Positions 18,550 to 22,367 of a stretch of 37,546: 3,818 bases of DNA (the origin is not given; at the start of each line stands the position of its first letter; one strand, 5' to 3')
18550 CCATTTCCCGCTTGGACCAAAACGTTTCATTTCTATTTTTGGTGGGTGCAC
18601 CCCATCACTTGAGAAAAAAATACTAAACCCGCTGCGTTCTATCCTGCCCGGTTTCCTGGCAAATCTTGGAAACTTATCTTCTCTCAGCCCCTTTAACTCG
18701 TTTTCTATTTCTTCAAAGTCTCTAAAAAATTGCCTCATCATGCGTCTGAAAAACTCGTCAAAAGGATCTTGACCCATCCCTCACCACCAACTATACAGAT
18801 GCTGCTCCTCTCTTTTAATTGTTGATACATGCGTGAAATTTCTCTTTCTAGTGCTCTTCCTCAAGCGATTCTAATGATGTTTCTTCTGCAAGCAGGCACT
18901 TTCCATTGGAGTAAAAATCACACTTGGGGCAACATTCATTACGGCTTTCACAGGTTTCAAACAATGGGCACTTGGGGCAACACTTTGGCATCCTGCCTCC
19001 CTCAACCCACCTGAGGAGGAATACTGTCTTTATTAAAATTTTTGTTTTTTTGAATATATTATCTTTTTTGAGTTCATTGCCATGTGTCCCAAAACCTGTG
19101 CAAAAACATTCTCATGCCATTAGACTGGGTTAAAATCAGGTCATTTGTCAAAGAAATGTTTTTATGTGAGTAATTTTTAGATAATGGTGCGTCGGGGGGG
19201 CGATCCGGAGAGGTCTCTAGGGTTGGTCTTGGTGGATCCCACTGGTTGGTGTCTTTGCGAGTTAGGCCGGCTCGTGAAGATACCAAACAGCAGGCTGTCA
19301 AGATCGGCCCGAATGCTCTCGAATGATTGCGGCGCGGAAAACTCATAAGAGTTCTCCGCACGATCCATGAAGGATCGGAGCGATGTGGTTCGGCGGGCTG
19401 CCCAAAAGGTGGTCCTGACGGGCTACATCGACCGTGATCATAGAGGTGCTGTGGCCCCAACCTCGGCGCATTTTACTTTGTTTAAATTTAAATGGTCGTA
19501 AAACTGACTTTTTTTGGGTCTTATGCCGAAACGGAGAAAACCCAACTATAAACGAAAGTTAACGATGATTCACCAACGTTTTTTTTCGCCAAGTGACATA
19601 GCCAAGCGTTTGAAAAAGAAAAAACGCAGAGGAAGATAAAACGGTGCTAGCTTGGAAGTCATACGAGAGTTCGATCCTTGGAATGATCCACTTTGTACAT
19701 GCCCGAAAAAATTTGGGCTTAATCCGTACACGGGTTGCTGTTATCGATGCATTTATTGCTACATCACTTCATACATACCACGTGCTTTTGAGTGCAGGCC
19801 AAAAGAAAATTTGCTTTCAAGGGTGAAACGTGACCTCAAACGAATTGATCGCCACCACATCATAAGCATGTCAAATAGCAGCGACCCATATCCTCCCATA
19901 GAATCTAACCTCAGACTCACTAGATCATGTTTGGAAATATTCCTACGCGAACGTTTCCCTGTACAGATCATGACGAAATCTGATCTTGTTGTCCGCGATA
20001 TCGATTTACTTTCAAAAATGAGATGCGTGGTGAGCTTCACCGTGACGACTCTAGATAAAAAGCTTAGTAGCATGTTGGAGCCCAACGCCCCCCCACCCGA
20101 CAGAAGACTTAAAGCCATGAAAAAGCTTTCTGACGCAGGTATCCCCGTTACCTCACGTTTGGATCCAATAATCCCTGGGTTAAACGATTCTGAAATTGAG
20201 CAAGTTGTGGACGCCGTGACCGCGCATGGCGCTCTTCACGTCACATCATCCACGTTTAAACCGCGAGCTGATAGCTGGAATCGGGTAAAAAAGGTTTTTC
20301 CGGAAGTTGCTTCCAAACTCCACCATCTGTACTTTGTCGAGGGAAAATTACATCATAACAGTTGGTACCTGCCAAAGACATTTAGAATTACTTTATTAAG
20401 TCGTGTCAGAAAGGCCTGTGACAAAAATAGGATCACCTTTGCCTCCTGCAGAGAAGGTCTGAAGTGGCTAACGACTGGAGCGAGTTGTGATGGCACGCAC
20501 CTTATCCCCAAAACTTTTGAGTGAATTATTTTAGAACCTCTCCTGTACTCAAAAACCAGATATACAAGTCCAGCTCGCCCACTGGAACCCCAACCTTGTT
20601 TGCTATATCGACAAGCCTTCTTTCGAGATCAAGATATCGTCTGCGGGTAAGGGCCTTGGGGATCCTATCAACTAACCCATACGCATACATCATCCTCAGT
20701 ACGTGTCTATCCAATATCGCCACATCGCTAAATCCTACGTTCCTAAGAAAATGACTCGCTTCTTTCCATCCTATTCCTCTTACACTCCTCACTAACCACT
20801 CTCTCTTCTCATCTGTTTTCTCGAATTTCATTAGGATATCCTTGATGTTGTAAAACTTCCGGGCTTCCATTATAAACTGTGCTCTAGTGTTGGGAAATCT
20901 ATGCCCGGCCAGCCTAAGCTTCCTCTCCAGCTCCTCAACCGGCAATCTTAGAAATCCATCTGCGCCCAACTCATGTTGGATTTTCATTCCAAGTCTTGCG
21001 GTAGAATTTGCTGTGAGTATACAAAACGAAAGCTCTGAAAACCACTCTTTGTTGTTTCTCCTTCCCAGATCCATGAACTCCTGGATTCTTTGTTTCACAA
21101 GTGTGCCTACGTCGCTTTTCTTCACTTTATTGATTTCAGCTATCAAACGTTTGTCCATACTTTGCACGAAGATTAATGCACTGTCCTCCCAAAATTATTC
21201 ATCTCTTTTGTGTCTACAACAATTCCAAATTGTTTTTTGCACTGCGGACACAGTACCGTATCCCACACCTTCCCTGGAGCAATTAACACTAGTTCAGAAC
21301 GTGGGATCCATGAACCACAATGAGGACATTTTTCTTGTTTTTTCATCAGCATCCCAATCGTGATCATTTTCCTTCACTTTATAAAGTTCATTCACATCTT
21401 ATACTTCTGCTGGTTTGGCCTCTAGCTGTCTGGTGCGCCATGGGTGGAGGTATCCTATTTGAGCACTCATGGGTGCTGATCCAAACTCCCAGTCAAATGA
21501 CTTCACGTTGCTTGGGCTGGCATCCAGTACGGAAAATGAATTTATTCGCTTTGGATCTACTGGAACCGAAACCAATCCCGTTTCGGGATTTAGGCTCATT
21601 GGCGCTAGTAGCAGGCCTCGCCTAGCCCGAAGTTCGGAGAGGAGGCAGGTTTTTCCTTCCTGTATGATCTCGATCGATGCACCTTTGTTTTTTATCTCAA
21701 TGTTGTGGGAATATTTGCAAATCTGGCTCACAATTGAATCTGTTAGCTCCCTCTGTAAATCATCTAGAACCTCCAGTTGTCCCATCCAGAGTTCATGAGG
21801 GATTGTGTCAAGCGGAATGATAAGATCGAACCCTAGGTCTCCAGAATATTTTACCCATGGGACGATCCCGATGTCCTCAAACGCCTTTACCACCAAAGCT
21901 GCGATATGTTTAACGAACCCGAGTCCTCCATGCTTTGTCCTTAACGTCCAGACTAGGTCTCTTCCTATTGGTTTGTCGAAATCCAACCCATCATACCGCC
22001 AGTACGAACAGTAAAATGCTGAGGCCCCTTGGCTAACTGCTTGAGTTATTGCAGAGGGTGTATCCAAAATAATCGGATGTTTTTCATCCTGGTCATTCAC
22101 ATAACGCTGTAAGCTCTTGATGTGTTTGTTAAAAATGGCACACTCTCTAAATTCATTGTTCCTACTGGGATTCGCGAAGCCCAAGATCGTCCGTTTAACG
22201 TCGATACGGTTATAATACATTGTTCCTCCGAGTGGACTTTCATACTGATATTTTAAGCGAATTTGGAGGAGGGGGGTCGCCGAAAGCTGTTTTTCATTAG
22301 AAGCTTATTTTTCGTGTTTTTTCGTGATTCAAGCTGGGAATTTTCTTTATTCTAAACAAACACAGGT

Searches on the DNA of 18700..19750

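Call 83: search_rna_families(source=window, start=18700, end=19750, threshold=evalue, max_evalue=1, show_alignments=1)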
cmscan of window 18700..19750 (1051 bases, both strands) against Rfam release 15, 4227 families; matches with E-value up to 1: 1.
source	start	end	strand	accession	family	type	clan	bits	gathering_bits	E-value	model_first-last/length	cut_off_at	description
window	19220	19310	+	RF03769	mir-3913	Gene; miRNA;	-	22.4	100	0.13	1-100/100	no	mir-3913 microRNA precursor family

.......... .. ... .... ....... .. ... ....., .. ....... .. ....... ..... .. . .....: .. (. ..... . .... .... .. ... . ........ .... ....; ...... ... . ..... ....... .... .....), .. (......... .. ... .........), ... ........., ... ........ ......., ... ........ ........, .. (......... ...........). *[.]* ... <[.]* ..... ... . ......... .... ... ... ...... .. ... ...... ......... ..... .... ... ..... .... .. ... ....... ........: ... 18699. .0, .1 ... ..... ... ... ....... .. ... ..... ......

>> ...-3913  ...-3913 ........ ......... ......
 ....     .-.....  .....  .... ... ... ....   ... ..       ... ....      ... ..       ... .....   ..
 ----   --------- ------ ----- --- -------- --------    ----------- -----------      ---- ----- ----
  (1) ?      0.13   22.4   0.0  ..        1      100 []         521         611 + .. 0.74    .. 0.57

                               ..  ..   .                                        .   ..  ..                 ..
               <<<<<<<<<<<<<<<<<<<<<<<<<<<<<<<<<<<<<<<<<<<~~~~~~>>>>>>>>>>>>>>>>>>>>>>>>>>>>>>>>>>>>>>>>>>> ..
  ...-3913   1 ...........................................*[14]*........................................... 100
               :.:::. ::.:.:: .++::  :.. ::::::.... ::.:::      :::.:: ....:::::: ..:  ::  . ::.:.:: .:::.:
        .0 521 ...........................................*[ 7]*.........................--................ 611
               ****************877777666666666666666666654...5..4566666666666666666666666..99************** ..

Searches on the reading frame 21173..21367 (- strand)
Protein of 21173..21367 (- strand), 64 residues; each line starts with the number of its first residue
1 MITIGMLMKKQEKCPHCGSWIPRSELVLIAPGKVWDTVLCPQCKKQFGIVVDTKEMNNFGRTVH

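Call 36: search_protein_families(library=pfam, proteins=[window:21173-21367:-], max_evalue=0.1)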
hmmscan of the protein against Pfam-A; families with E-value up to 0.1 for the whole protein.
window:21173-21367:- (64 aa): 46 families (the best 25 are shown)
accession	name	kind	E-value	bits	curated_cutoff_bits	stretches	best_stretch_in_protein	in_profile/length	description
PF14369.11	Zn_ribbon_19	-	0.00023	21.7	30.8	0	37-47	21-31/35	zinc-ribbon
PF23451.1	Zn_ribbon_PaaD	-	0.00028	20.9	27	0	10-19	13-22/53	PaaD zinc beta ribbon domain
PF18439.7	zf_UBZ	-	0.00052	20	25.6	0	36-47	1-12/32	Ubiquitin-Binding Zinc Finger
PF13248.11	Zn_ribbon_3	-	0.00059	19.6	27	0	13-19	4-10/26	zinc-ribbon domain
PF24460.1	DUF7575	-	0.00065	19.4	28.5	0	12-18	4-10/28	Domain of unknown function (DUF7575)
PF09723.15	Zn_ribbon_8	-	0.00096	19.6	34.4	0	10-19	25-34/41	Zinc ribbon domain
PF14255.11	Cys_rich_CPXG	-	0.0072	16.7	25.2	0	39-55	2-18/52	Cysteine-rich CPXCG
PF10058.14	Zn_ribbon_10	-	0.0076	16.4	24.2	0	38-56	23-40/54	ER junction formation factor lunapark, zinc ribbon finger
PF17848.7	Zn_ribbon_ACC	-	0.0084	16.7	24.5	0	13-26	3-16/26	Acetyl-CoA carboxylase zinc finger domain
PF13717.11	Zn_ribbon_4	-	0.012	15.9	30.3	0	39-49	4-14/36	zinc-ribbon domain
PF08271.17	Zn_Ribbon_TF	-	0.012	15.5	29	0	40-55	3-17/43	TFIIB zinc-binding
PF22811.2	Zn_ribbon_NrdR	-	0.013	15.9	27.2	0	40-57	3-20/42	Transcriptional repressor NrdR-like, N-terminal domain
PF08274.17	Zn_Ribbon_YjdM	-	0.014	15.8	30.8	0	39-47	21-29/30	PhnA Zinc-Ribbon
PF20120.5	DUF6510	-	0.015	15.6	26.4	1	11-55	26-69/86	Family of unknown function (DUF6510)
PF23146.2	Zf_IFT144_1st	-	0.017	15.4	27.5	0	13-27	6-20/25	IFT144, first zinc finger domain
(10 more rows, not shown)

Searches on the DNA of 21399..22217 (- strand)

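Call 87: search_rna_families(sources=[L021, L026, L007, L046], threshold=evalue, max_evalue=1)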
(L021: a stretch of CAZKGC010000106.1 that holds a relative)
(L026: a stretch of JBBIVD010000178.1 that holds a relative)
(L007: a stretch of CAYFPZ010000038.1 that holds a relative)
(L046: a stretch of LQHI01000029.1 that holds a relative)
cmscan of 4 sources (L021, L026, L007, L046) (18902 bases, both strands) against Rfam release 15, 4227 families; matches with E-value up to 1: 0.
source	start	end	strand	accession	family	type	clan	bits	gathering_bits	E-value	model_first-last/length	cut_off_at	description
